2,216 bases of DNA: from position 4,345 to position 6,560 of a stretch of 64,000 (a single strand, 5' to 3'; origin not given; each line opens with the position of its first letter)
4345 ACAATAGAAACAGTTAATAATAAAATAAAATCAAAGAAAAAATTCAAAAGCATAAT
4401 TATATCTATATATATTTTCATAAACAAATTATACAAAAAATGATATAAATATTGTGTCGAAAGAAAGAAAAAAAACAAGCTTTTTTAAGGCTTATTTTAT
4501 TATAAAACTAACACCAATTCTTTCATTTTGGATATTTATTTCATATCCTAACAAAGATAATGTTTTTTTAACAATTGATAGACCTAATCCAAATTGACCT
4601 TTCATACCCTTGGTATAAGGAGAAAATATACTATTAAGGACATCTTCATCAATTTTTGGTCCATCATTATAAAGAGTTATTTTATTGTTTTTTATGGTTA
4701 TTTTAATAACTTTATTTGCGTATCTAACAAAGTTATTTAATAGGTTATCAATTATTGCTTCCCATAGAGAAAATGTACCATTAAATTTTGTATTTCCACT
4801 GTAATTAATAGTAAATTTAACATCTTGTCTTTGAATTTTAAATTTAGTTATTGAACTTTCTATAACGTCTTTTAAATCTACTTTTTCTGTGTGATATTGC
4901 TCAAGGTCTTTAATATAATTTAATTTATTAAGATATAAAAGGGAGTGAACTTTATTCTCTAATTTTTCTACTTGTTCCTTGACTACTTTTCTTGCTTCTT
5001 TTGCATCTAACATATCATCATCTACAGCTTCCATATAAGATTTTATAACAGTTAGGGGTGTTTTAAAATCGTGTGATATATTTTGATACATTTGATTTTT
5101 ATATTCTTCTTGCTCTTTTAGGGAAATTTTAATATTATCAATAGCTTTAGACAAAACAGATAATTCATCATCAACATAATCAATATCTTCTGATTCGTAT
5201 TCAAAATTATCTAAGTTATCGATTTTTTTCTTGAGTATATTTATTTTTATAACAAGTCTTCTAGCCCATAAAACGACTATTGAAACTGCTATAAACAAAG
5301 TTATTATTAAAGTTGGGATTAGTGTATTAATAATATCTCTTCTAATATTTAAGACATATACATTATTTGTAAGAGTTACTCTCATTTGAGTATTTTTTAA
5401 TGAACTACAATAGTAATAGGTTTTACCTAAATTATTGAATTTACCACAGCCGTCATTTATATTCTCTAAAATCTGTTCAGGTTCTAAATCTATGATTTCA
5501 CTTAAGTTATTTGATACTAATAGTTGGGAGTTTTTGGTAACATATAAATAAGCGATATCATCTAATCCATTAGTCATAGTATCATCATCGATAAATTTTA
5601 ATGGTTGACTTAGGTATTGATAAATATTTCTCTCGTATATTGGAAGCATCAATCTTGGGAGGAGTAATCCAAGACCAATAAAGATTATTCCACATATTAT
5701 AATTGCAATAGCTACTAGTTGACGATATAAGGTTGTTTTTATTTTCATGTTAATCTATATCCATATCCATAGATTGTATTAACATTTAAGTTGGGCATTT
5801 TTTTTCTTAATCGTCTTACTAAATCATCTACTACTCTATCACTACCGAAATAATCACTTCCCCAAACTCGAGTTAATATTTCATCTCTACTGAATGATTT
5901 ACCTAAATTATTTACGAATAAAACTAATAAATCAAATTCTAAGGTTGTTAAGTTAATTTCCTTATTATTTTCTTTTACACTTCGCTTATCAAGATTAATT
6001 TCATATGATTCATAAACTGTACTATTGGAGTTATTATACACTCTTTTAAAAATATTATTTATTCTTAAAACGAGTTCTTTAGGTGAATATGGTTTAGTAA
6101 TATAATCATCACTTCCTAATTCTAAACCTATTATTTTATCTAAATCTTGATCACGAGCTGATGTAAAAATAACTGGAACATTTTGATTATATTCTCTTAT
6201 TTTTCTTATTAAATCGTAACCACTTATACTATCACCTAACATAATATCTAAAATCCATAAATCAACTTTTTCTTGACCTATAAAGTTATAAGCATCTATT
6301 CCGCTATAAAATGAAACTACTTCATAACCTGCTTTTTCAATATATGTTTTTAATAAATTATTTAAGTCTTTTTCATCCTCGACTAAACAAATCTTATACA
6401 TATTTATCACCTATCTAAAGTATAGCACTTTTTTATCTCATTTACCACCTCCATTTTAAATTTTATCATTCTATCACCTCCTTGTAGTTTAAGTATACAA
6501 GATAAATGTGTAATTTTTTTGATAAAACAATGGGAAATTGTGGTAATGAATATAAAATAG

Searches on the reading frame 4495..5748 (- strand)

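Call 7: search_protein_families(library=pfam, proteins=[window:4495-5748:-])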
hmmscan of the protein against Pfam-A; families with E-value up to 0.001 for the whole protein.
window:4495-5748:- (418 aa): 2 families
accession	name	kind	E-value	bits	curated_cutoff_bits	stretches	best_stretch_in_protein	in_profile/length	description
PF02518.31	HATPase_c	-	1.6e-12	48.2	26.4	1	331-416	8-104/111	Histidine kinase-, DNA gyrase B-, and HSP90-like ATPase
PF00512.31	HisKA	-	2.9e-10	40.5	26.9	1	217-277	2-64/66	His Kinase A (phospho-acceptor) domain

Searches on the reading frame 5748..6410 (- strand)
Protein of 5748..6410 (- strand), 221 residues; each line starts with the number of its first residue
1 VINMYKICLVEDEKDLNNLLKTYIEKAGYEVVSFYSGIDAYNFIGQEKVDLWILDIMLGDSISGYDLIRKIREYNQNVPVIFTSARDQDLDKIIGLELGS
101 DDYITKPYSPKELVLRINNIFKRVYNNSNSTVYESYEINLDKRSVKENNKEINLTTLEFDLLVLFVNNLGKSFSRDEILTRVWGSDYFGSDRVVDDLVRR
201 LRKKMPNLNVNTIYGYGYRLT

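Call 7: search_protein_families(library=pfam, proteins=[window:5748-6410:-])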
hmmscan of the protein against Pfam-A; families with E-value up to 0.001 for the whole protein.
window:5748-6410:- (221 aa): 2 families
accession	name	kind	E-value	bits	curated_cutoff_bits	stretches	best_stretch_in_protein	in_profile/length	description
PF00072.30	Response_reg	-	9.3e-26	90.6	30.2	1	7-117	1-110/111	Response regulator receiver domain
PF00486.34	Trans_reg_C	-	8.2e-21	74.3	26.2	1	150-220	2-77/77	Transcriptional regulatory protein, C terminal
